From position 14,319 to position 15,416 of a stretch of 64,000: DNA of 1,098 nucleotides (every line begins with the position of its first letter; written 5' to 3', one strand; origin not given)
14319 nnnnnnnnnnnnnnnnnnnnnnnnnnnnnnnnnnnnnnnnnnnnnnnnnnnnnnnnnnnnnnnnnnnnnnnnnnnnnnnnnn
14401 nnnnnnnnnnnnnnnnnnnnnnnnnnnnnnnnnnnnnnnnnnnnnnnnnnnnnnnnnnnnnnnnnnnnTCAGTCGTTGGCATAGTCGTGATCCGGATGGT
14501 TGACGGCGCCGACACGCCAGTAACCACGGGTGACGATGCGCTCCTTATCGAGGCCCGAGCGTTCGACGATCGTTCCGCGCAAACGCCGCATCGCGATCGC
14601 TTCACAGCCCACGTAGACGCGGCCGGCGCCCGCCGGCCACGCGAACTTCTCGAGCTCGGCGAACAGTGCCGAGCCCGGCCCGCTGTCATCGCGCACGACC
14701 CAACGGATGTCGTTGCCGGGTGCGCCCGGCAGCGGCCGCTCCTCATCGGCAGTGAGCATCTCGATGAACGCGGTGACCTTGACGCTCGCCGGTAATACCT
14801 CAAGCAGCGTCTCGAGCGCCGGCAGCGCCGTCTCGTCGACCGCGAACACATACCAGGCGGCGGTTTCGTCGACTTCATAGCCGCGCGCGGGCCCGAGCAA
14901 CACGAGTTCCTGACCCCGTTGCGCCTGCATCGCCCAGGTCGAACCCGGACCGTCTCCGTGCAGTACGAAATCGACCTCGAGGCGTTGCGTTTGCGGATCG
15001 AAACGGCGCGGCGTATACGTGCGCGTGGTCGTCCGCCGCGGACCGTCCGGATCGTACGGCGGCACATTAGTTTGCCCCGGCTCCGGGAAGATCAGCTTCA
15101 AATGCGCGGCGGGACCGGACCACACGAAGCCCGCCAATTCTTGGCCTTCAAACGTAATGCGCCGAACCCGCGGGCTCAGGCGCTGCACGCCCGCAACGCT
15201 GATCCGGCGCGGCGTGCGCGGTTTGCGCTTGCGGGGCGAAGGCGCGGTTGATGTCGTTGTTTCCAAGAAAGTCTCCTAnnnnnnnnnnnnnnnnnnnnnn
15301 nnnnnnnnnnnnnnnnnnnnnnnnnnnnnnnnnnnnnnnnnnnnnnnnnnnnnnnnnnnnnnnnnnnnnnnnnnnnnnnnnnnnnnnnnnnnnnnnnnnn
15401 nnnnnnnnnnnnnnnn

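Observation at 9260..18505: Six-gene operon: SBP / HyuB-gamma / SIP flavin reductase / HyuA / leaderless PBP-fold protein / HyuB-gamma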

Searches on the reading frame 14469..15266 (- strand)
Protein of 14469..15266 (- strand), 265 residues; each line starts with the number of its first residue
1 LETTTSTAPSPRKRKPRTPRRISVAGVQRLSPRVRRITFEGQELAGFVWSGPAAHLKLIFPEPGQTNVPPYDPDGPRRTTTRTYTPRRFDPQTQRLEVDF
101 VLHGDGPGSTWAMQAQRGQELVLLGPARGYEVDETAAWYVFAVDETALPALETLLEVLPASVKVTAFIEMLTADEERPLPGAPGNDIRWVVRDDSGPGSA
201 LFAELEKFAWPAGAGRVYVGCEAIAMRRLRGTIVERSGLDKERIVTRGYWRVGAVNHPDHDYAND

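Call 4: search_protein_families(library=pfam, proteins=[window:14469-15266:-], max_evalue=0.01)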
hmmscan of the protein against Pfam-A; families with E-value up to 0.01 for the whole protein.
window:14469-15266:- (265 aa): 2 families
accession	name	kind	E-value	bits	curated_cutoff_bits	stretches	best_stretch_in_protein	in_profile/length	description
PF08021.17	FAD_binding_9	-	8e-31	107.2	23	1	24-127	2-117/120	Siderophore-interacting FAD-binding domain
PF04954.18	SIP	-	1.8e-30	106.4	26.3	1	136-252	1-118/119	Siderophore-interacting protein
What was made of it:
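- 14469..15266 (-): SIP/ViuB-family flavin reductase, 265 aa. Specific to this locus. Pfam FAD_binding_9 8e-31 and SIP 1.8e-30 (call 4).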

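Call 5: search_protein_families(library=ncbifam, proteins=[window:14469-15266:-], max_evalue=0.01)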
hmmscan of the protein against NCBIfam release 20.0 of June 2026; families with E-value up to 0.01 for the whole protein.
window:14469-15266:- (265 aa): 0 families

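Call 38: find_homologous_proteins(query=window:14469-15266:-, max_evalue=0.001)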
Query window:14469-15266:- (265 aa): 1853 proteins with E <= 0.001 among 4433 candidates; the best 120 are listed.
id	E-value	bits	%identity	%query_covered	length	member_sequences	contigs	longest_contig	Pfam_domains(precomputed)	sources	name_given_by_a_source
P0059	1.8e-176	603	100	100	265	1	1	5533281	PF08021.18,PF04954.19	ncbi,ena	-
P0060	1.5e-110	387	67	92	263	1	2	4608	PF08021.18,PF04954.19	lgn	-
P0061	1.4e-106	374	66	98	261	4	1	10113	PF08021.18,PF04954.19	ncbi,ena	-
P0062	3.5e-106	373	64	92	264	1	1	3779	PF08021.18,PF04954.19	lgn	-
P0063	1.4e-105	371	65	90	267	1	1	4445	PF08021.18,PF04954.19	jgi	jgi:NADPH-dependent ferric siderophore reductase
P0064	1.7e-105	370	65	90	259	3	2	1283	PF08021.18,PF04954.19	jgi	jgi:NADPH-dependent ferric siderophore reductase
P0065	2.7e-103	363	63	92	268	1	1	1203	PF08021.18,PF04954.19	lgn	-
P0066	1.1e-102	361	65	90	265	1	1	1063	PF08021.18,PF04954.19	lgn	-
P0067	1.2e-102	361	66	92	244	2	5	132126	PF08021.18,PF04954.19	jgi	jgi:NADPH-dependent ferric siderophore reductase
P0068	4.4e-102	359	62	92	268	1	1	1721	PF08021.18,PF04954.19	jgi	jgi:NADPH-dependent ferric siderophore reductase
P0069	5.7e-102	359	60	97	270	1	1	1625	PF08021.18,PF04954.19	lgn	-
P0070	6.2e-101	355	62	95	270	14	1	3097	PF08021.18,PF04954.19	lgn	-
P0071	7.2e-101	355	63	92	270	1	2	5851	PF08021.18,PF04954.19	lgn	-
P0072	2.2e-100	354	63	96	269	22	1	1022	PF08021.18,PF04954.19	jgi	jgi:NADPH-dependent ferric siderophore reductase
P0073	3.0e-100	353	62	92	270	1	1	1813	PF08021.18,PF04954.19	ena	-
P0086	1.7e-96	341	61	92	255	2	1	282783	PF08021.18,PF04954.19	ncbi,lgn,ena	-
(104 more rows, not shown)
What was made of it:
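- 14469..15266 (-): It belongs to a large family of 1853 hits (call 38).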

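Call 39: search_protein_families(library=ncbifam, proteins=[window:14469-15266:-], max_evalue=10)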
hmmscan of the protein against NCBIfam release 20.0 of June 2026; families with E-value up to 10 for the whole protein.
window:14469-15266:- (265 aa): 1 family
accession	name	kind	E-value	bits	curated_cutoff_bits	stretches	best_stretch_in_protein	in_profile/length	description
NF045803.1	MethMoxFADbindMmoC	equivalog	0.16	10.7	500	1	76-137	151-213/343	aromatic/alkene monooxygenase hydroxylase FAD-binding subunit MmoC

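Call 40: find_encoding_contigs(protein=P0061, flank=6000, max_places=1)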
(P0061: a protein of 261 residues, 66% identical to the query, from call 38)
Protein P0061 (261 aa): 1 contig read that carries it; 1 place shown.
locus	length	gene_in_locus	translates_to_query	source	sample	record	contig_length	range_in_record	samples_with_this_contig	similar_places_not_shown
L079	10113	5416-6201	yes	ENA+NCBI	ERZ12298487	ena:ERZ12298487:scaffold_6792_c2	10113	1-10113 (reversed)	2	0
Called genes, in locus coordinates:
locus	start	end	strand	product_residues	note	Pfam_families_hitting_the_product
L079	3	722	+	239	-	?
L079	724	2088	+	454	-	PF02355:SecD_SecF_C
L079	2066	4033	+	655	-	PF08797:HIRAN, PF00270:DEAD, PF04851:ResIII, PF00271:Helicase_C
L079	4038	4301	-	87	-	-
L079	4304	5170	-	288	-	-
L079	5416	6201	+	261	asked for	PF08021:FAD_binding_9, PF04954:SIP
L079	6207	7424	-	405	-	-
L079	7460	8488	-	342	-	PF09084:NMT1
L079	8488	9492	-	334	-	PF00962:A_deaminase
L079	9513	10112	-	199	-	?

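Call 41: find_encoding_contigs(protein=P0067, flank=6000, max_places=1)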
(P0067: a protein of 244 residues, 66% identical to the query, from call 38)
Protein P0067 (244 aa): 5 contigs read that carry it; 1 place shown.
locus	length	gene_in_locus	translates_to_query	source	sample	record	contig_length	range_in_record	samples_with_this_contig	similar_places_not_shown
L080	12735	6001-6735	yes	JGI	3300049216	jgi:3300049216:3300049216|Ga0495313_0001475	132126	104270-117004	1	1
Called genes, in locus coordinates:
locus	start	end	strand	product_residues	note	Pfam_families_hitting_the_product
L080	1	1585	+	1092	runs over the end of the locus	PF00873:ACR_tran, PF02355:SecD_SecF_C (weak)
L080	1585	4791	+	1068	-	PF00873:ACR_tran, PF02355:SecD_SecF_C (weak), PF03176:MMPL (weak)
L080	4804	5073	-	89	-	-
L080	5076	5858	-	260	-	-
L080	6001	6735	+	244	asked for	PF08021:FAD_binding_9, PF04954:SIP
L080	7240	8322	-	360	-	PF01510:Amidase_2, PF01833:TIG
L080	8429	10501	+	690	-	-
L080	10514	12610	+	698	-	-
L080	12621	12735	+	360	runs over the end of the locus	-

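Call 42: find_encoding_contigs(protein=P0086, flank=6000, max_places=1)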
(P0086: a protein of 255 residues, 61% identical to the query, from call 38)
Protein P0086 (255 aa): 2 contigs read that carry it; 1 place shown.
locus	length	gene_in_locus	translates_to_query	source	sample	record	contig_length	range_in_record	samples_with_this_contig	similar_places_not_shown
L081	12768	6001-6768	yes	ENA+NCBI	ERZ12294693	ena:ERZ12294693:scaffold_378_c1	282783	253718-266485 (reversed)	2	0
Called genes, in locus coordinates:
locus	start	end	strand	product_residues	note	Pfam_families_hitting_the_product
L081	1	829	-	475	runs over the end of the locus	PF00390:malic, PF03949:Malic_M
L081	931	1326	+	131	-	PF00903:Glyoxalase, PF13468:Glyoxalase_3 (faint), PF13669:Glyoxalase_4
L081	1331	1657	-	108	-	-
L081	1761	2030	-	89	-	-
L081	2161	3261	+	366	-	-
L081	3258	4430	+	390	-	PF13433:Peripla_BP_5 (weak), PF13458:Peripla_BP_6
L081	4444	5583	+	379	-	PF00355:Rieske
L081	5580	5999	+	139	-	PF03928:HbpS-like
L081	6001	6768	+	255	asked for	PF08021:FAD_binding_9, PF04954:SIP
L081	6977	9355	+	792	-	PF01315:Ald_Xan_dh_C, PF02738:MoCoBD_1, PF20256:MoCoBD_2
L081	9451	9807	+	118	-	-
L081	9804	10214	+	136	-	PF07332:Phage_holin_3_6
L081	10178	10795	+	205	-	-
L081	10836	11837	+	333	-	-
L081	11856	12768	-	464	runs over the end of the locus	PF01979:Amidohydro_1, PF07969:Amidohydro_3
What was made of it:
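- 14469..15266 (-): Of its three closest homologues examined, none is next to HyuAB, and one follows a Rieske gene (calls 40-42).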
